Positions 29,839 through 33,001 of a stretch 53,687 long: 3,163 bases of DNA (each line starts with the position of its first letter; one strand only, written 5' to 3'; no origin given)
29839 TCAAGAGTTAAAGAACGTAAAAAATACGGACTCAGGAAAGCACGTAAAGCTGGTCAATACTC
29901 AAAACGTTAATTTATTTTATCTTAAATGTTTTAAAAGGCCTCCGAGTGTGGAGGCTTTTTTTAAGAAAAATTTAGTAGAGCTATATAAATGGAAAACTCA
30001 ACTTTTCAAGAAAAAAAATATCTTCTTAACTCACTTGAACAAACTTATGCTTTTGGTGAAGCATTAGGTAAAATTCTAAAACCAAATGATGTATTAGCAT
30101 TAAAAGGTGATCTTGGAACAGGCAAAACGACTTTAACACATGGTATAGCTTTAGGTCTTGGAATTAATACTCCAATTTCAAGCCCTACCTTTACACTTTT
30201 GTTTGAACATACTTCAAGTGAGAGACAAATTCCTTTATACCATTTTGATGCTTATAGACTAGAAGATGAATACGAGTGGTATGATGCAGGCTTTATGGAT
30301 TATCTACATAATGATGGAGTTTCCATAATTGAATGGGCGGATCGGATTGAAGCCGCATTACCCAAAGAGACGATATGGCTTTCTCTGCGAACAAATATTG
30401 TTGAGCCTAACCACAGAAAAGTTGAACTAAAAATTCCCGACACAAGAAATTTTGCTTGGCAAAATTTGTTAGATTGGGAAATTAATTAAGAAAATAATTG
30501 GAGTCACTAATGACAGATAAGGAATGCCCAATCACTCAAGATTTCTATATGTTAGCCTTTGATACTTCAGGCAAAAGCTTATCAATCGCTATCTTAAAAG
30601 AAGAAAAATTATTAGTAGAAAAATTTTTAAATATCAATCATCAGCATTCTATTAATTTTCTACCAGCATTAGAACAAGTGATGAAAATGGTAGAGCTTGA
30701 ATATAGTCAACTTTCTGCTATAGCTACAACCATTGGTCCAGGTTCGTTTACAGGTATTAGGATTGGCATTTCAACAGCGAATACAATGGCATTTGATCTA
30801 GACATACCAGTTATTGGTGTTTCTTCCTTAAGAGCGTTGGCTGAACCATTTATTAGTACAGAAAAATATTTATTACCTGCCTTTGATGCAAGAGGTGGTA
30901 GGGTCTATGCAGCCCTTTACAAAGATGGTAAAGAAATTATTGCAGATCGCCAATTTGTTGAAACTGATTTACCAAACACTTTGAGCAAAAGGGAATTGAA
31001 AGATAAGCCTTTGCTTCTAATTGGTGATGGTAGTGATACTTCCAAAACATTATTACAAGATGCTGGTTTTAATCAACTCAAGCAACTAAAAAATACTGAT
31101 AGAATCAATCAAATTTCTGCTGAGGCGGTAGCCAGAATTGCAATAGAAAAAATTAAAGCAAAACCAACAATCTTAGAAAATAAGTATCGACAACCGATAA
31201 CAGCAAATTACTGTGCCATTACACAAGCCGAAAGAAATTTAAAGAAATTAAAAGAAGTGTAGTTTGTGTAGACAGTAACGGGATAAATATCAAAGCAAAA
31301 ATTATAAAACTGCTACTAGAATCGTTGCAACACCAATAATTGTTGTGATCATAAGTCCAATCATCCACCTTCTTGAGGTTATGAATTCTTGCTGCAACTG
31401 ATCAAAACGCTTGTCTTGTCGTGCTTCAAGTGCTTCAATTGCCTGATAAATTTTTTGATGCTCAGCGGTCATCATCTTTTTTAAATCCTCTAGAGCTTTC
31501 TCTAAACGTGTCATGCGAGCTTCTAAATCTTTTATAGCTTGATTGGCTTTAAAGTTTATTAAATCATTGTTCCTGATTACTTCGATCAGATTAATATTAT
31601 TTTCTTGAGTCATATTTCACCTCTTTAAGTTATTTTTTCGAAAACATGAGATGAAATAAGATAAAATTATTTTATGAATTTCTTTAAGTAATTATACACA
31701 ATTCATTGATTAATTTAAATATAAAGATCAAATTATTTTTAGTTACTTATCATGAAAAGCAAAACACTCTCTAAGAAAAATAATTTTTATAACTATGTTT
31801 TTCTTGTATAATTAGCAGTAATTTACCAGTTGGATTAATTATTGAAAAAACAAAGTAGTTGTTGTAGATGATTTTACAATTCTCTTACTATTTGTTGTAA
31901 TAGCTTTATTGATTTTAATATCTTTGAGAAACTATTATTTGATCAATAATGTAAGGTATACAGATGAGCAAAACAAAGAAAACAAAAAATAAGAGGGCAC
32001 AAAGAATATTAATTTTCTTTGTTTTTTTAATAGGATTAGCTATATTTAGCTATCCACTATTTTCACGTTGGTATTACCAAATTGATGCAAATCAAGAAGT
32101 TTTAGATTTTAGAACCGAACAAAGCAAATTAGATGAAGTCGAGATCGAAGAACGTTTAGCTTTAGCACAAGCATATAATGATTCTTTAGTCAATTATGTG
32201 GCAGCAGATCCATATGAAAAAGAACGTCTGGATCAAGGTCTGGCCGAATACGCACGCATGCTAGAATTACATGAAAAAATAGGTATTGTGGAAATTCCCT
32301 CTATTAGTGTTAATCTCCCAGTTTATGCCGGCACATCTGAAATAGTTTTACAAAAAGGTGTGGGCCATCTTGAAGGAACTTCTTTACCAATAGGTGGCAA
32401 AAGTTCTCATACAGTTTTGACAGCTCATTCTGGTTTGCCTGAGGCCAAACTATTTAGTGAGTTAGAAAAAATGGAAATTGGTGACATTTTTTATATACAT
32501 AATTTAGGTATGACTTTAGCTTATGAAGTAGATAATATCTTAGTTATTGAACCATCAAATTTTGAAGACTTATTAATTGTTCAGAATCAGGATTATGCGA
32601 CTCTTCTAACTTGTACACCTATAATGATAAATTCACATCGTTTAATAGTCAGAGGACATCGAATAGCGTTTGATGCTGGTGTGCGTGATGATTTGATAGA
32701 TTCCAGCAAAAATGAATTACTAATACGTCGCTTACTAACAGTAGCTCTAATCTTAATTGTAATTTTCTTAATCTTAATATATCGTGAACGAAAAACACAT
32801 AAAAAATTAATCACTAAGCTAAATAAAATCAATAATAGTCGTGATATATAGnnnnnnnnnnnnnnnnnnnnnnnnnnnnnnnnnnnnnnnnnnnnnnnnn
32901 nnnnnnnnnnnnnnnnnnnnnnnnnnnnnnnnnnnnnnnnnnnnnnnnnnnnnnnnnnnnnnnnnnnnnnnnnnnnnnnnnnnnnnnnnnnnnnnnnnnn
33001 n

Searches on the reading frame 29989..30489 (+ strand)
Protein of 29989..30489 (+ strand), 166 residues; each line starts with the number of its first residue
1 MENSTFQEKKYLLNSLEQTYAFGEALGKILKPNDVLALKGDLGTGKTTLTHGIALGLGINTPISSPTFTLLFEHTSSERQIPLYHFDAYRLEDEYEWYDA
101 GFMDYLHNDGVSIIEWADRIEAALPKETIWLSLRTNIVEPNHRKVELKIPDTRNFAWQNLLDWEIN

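Call 79: search_protein_families(library=pfam, proteins=[window:29989-30489:+], max_evalue=0.001)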
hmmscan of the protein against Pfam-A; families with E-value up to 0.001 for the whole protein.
window:29989-30489:+ (166 aa): 1 family
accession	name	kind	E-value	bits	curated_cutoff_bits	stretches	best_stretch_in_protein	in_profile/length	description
PF02367.23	TsaE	-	1.7e-38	131.9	26.6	1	14-136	2-121/128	Threonylcarbamoyl adenosine biosynthesis protein TsaE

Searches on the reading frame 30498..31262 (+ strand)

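Call 79: search_protein_families(library=pfam, proteins=[window:30498-31262:+], max_evalue=0.001)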
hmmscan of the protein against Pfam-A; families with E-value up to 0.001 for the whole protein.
window:30498-31262:+ (254 aa): 1 family
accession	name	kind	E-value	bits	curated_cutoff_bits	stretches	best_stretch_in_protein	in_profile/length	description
PF00814.31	TsaD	-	5.3e-27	95.6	24.8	1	48-244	27-260/264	tRNA N6-adenosine threonylcarbamoyltransferase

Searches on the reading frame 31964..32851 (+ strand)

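Call 65: search_protein_families(library=pfam, proteins=[window:31964-32851:+], max_evalue=0.001)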
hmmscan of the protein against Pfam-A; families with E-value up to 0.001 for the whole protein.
window:31964-32851:+ (295 aa): 1 family
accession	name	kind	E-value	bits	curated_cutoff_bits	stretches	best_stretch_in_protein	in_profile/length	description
PF04203.18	Sortase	-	7e-23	81.2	26.6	1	109-233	1-124/125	Sortase domain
